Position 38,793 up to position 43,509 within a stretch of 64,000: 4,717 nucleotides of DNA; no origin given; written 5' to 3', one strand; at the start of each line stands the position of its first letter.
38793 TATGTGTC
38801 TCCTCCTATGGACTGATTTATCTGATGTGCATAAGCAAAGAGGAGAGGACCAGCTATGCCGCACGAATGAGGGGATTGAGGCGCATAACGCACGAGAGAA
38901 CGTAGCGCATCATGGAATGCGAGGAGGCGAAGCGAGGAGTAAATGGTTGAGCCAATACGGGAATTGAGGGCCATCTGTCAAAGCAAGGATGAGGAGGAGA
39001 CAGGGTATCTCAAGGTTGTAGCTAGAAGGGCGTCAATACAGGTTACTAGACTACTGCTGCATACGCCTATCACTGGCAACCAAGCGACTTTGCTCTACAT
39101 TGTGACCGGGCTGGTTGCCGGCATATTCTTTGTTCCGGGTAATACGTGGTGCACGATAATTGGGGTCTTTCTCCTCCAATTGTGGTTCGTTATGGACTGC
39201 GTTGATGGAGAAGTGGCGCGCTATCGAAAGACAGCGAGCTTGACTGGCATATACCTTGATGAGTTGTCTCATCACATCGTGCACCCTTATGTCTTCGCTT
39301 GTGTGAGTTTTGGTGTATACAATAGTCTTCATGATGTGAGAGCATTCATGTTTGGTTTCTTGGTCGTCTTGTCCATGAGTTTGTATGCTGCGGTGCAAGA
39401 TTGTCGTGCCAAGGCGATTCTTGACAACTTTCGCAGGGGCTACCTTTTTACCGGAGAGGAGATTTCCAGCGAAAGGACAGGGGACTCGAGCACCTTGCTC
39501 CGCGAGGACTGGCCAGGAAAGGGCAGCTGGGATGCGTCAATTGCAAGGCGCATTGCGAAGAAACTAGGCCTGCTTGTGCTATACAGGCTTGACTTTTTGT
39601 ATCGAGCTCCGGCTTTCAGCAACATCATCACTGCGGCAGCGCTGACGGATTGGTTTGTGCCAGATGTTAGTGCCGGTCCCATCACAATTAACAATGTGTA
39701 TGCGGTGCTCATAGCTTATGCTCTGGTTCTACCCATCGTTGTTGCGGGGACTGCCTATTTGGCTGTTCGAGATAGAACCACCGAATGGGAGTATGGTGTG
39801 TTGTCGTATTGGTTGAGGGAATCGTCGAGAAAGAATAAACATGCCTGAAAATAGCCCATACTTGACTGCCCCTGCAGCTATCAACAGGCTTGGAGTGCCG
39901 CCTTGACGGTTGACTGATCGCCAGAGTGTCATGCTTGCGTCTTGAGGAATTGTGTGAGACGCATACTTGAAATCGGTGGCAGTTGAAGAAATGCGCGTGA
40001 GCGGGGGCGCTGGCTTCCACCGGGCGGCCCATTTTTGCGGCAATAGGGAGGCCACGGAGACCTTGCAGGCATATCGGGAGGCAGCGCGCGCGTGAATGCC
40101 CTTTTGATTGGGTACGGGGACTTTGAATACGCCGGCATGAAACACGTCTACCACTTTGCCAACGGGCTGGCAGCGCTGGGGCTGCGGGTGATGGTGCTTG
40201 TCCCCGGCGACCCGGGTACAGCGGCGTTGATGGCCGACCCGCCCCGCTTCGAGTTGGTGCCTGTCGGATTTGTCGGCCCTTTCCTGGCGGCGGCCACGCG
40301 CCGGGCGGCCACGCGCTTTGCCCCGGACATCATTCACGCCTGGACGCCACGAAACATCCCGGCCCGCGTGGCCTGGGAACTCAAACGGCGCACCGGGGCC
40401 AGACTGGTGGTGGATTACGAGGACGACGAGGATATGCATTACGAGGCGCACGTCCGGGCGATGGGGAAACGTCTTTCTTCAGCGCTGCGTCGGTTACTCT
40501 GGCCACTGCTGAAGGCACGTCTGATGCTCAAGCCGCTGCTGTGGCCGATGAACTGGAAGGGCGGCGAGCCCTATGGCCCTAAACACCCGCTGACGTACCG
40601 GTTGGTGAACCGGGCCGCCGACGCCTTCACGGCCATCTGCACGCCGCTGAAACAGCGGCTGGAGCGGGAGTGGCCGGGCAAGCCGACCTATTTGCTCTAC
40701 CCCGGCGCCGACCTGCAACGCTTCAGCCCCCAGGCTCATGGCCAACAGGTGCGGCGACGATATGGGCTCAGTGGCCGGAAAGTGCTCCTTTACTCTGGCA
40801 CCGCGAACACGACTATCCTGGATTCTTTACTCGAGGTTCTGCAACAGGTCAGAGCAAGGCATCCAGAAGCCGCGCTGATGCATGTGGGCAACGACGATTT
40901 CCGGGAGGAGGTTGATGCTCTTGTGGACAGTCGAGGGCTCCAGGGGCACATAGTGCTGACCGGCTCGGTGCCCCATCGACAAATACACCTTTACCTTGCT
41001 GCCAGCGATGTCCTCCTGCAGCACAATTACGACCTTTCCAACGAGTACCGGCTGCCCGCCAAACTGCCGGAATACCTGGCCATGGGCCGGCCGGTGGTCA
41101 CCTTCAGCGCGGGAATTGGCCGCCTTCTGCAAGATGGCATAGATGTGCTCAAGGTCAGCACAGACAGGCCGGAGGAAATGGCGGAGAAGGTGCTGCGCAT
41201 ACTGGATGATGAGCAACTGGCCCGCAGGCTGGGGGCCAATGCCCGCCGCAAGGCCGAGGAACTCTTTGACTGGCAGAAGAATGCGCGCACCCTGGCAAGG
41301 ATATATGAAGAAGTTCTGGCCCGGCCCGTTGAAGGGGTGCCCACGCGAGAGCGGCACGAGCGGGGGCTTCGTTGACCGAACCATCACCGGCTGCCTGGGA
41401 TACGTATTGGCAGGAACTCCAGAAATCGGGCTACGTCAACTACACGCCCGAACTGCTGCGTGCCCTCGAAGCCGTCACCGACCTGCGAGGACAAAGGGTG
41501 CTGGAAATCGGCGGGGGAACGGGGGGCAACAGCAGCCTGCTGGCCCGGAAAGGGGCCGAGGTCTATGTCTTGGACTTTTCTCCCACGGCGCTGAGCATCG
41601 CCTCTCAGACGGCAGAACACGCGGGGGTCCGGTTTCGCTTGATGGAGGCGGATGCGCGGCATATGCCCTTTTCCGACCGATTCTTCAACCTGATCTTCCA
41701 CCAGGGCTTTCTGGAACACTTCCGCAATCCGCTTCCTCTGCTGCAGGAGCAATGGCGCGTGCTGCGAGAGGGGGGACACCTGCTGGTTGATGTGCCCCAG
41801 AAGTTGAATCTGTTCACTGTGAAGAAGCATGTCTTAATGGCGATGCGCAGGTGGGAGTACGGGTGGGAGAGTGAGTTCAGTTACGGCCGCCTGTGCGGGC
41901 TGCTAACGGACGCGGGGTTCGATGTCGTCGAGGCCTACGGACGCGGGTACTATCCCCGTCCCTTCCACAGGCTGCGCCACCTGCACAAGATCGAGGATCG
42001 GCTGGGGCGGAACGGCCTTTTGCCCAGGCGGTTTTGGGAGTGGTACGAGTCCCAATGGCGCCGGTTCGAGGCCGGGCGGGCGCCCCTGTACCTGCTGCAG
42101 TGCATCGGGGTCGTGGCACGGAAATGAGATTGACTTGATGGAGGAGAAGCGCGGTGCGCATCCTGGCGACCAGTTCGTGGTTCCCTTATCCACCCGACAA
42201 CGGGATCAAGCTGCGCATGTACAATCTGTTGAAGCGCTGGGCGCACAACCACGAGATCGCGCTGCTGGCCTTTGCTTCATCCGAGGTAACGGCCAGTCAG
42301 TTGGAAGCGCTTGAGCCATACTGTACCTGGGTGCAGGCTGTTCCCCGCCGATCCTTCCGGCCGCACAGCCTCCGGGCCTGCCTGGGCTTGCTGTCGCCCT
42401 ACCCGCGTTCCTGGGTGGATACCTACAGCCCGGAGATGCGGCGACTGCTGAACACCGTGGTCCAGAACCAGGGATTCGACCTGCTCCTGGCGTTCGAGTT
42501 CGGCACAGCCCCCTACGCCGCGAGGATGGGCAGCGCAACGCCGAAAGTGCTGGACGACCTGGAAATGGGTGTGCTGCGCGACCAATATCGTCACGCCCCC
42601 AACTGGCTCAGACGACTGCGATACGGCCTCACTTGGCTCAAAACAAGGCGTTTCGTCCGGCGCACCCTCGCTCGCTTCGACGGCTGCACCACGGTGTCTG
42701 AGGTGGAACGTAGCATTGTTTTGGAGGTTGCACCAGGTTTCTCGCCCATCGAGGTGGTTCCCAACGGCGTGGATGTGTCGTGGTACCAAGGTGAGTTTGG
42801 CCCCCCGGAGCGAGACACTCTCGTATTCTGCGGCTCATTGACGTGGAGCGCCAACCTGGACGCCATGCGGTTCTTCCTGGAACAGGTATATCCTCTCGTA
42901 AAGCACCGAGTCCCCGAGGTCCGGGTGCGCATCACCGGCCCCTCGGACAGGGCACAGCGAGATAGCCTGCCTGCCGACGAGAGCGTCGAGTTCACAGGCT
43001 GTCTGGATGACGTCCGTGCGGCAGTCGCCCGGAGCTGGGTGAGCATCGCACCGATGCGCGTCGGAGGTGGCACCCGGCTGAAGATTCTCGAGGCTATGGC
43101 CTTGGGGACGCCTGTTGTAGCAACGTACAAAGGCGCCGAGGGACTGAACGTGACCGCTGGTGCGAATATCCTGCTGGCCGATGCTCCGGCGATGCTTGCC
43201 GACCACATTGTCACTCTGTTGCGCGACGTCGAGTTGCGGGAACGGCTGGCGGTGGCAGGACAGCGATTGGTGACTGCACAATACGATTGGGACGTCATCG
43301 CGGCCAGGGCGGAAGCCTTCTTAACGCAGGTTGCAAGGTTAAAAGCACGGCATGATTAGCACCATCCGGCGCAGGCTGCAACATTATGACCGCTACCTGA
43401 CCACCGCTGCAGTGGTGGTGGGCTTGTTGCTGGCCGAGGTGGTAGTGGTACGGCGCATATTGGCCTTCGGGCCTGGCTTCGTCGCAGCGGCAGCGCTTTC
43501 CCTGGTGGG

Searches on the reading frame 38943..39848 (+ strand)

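Call 63: search_protein_families(library=pfam, proteins=[window:38943-39848:+], max_evalue=0.00001)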
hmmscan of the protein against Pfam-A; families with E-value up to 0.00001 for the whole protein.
window:38943-39848:+ (301 aa): 1 family
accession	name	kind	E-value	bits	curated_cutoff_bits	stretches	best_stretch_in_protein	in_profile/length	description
PF01066.26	CDP-OH_P_transf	-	3.8e-07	31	22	1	46-143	5-95/152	CDP-alcohol phosphatidyltransferase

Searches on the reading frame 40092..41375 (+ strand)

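Call 63: search_protein_families(library=pfam, proteins=[window:40092-41375:+], max_evalue=0.00001)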
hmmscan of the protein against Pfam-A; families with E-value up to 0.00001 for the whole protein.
window:40092-41375:+ (427 aa): 5 families
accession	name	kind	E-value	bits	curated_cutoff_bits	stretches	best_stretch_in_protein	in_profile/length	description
PF13692.12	Glyco_trans_1_4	-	2.7e-19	70.3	27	1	230-373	2-142/142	Glycosyl transferases group 1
PF00534.26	Glycos_transf_1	-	3.9e-16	59.5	26.4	1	227-386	13-171/172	Glycosyl transferases group 1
PF13439.12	Glyco_transf_4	-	1.3e-12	48.5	28.5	1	18-133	7-128/170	Glycosyltransferase Family 4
PF13524.12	Glyco_trans_1_2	-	1.3e-11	45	25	1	250-401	6-142/144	Glycosyl transferase-like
PF13579.12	Glyco_trans_4_4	-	5.7e-10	40.2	29.7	1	18-195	6-146/158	Glycosyl transferase 4-like domain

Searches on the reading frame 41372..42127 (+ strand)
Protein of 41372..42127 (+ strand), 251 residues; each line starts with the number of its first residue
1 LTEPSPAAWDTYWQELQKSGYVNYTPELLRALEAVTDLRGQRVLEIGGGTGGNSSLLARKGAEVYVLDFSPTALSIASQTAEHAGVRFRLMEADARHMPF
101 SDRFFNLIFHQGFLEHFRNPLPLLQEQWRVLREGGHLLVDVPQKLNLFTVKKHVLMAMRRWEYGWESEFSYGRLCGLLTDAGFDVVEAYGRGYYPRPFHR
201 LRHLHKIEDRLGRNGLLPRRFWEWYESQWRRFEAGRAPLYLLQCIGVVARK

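Call 63: search_protein_families(library=pfam, proteins=[window:41372-42127:+], max_evalue=0.00001)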
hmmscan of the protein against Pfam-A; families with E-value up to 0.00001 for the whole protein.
window:41372-42127:+ (251 aa): 6 families
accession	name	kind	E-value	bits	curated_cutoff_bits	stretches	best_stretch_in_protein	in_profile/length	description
PF08241.18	Methyltransf_11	-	6.4e-21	75.2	21.2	1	44-139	1-95/95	Methyltransferase domain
PF13649.12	Methyltransf_25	-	4.4e-19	69.4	27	1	43-135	1-97/97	Methyltransferase domain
PF13489.12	Methyltransf_23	-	9.8e-17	61.6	27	1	27-187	12-163/164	Methyltransferase domain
PF13847.12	Methyltransf_31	-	1.8e-15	57.3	27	1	40-143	4-113/145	Methyltransferase domain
PF08242.18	Methyltransf_12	-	3.1e-12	47.5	30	1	44-137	1-98/98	Methyltransferase domain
PF01209.24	Ubie_methyltran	-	4.4e-09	36.5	20.1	1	34-140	42-152/233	ubiE/COQ5 methyltransferase family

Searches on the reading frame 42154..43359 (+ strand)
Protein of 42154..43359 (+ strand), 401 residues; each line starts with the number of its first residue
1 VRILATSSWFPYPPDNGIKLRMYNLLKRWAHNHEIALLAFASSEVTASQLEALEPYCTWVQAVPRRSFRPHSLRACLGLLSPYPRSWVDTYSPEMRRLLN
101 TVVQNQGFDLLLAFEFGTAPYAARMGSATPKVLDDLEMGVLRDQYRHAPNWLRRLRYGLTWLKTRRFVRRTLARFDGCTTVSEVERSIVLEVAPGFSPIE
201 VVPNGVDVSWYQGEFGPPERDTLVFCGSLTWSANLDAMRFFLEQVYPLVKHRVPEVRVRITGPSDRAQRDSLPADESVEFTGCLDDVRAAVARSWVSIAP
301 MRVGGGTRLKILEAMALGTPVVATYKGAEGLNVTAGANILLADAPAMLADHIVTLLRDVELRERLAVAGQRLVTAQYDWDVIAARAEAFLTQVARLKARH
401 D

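Call 63: search_protein_families(library=pfam, proteins=[window:42154-43359:+], max_evalue=0.00001)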
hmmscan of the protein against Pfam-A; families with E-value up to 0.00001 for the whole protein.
window:42154-43359:+ (401 aa): 5 families
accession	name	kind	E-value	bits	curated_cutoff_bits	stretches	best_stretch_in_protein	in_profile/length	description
PF13692.12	Glyco_trans_1_4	-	1.7e-25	90.4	27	1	221-358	2-142/142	Glycosyl transferases group 1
PF00534.26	Glycos_transf_1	-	4e-11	43.2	26.4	1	223-370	18-170/172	Glycosyl transferases group 1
PF13524.12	Glyco_trans_1_2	-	1.1e-09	38.8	25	1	248-385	9-141/144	Glycosyl transferase-like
PF13439.12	Glyco_transf_4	-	2.4e-08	34.6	28.5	1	16-209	2-169/170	Glycosyltransferase Family 4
PF13579.12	Glyco_trans_4_4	-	2.8e-08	34.7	29.7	1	17-205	2-158/158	Glycosyl transferase 4-like domain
